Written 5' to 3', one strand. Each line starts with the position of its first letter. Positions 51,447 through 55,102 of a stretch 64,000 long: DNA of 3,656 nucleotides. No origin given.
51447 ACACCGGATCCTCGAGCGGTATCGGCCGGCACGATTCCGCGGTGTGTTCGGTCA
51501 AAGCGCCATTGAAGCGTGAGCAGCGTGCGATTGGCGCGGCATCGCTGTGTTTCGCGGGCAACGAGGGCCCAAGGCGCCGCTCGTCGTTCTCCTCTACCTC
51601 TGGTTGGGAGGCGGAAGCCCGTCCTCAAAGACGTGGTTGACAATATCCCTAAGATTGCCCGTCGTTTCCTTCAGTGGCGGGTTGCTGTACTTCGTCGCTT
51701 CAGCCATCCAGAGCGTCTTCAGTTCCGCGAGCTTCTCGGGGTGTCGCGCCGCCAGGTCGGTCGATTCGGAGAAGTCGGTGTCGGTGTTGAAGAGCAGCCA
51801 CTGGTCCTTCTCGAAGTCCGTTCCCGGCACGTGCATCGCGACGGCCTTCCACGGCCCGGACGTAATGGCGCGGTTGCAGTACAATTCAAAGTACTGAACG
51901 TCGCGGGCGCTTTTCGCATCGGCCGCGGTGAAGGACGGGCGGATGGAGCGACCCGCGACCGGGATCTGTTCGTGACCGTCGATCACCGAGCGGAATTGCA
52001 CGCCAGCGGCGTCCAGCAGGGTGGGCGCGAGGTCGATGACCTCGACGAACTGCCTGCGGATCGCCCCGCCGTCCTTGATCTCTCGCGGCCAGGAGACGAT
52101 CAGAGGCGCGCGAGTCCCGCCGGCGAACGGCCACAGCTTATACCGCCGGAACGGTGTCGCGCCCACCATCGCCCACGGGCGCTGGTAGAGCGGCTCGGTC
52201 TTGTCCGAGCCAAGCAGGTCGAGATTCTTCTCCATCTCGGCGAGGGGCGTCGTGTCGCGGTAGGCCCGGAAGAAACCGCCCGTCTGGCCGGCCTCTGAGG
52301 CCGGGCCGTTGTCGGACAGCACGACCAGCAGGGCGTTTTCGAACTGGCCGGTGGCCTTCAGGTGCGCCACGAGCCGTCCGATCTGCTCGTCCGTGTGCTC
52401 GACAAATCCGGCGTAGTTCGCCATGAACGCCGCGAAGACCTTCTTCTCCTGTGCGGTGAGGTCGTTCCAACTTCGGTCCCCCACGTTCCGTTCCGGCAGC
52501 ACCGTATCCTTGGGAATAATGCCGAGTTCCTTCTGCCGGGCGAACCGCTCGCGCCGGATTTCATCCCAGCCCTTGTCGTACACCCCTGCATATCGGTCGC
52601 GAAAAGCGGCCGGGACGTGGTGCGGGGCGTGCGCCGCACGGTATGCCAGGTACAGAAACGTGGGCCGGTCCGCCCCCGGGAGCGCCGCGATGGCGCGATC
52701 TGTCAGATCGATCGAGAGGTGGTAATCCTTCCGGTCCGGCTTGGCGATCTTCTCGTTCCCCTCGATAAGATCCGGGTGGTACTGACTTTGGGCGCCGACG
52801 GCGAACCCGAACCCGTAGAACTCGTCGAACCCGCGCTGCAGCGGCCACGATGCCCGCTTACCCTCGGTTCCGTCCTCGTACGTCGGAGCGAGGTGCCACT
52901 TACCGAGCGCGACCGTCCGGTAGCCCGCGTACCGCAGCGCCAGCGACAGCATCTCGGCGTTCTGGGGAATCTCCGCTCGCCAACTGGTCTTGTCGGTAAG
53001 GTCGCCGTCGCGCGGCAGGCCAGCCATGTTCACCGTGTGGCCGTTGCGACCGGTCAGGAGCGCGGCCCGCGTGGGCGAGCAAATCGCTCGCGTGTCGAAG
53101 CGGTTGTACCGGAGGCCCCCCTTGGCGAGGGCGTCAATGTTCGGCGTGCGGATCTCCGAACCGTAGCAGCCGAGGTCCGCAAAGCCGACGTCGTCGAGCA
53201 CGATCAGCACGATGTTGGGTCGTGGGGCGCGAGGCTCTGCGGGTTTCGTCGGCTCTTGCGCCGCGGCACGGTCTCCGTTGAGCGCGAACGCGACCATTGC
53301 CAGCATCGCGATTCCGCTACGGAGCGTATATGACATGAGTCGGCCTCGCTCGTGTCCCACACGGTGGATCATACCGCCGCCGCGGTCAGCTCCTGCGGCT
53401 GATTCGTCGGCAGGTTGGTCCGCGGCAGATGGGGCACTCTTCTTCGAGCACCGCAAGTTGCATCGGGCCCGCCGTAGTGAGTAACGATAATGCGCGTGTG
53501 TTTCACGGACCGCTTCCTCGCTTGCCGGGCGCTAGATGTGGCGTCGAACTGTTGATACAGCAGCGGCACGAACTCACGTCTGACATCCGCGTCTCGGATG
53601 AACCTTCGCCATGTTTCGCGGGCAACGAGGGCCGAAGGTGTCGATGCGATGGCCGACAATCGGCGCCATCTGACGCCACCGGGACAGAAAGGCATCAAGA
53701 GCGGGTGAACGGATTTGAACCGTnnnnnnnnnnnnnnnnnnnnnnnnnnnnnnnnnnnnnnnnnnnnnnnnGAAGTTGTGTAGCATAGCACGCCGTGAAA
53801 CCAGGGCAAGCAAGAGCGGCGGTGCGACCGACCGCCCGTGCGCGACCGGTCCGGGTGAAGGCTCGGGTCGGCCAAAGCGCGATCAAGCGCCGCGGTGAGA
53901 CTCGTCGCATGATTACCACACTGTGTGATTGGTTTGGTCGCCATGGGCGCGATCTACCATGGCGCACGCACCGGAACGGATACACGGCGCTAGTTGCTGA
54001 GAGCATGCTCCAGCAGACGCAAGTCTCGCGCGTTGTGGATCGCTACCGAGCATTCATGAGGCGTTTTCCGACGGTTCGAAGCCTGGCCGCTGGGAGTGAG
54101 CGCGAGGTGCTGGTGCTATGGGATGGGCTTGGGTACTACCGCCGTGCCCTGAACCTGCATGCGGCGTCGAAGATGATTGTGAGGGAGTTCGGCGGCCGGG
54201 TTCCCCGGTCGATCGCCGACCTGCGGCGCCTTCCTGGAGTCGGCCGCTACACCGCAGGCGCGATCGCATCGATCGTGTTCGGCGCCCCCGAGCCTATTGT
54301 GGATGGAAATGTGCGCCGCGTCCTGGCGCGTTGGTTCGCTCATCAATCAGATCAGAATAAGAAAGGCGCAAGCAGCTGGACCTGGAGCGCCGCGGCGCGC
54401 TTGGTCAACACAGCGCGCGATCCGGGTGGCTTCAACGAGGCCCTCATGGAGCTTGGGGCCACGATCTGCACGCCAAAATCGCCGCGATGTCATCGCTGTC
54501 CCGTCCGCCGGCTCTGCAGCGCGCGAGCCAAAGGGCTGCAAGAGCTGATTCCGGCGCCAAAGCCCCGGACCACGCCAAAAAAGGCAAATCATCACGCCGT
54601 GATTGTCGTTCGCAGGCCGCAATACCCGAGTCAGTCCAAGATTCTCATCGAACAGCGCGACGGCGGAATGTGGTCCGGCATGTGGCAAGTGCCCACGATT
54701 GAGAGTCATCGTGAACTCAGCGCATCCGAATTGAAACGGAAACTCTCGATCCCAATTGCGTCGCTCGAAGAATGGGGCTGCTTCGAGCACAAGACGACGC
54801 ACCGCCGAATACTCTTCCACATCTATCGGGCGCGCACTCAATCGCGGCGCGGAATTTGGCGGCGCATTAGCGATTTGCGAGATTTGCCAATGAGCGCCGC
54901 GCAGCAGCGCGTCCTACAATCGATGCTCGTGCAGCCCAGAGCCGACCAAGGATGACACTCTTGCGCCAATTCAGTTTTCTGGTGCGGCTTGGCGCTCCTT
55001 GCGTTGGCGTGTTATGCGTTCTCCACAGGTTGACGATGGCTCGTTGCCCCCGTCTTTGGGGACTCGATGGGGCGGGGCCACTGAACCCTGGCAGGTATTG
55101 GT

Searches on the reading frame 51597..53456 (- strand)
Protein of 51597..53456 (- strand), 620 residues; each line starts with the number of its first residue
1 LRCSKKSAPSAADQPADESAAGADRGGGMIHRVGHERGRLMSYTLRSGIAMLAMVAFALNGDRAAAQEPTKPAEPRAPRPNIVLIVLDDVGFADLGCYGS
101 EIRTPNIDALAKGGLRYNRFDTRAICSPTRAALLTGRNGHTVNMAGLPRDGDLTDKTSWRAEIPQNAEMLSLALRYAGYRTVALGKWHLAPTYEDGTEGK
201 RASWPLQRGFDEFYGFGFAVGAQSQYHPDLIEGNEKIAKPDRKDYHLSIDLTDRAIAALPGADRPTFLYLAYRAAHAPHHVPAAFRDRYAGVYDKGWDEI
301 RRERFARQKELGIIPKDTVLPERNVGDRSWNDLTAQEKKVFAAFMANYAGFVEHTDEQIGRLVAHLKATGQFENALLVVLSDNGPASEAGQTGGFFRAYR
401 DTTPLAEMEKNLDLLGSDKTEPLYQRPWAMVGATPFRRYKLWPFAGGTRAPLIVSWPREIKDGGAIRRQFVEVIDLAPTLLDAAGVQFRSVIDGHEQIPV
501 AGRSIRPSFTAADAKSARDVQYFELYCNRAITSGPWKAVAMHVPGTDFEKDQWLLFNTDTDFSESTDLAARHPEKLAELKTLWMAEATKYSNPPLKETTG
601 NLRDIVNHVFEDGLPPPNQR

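Call 20: search_protein_families(library=pfam, proteins=[window:51597-53456:-], max_evalue=0.001)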
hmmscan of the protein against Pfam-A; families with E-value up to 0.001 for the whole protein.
window:51597-53456:- (620 aa): 3 families
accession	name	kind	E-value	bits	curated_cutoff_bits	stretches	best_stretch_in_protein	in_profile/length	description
PF00884.28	Sulfatase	-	2.2e-58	198.4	25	1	80-486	1-301/301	Sulfatase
PF16347.10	SGSH_C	-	6.8e-09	36.5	29.3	1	447-527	15-86/154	N-sulphoglucosamine sulphohydrolase, C-terminal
PF01663.27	Phosphodiest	-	0.0003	21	23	0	83-389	2-225/342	Type I phosphodiesterase / nucleotide pyrophosphatase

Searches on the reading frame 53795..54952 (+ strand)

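Call 20: search_protein_families(library=pfam, proteins=[window:53795-54952:+], max_evalue=0.001)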
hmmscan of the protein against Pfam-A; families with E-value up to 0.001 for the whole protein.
window:53795-54952:+ (386 aa): 4 families
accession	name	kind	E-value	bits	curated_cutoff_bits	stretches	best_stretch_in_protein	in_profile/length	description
PF00730.31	HhH-GPD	-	1.7e-18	67.3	26.2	1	68-190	2-96/108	HhH-GPD superfamily base excision DNA repair protein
PF14815.12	NUDIX_4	-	2.5e-12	47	35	1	280-375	9-112/113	NUDIX domain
PF00633.29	HHH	-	5e-08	32.8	24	1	132-160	2-30/30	Helix-hairpin-helix motif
PF10576.14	EndIII_4Fe-2S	-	0.00048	20.8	20.5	0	225-241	1-17/17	Iron-sulfur binding domain of endonuclease III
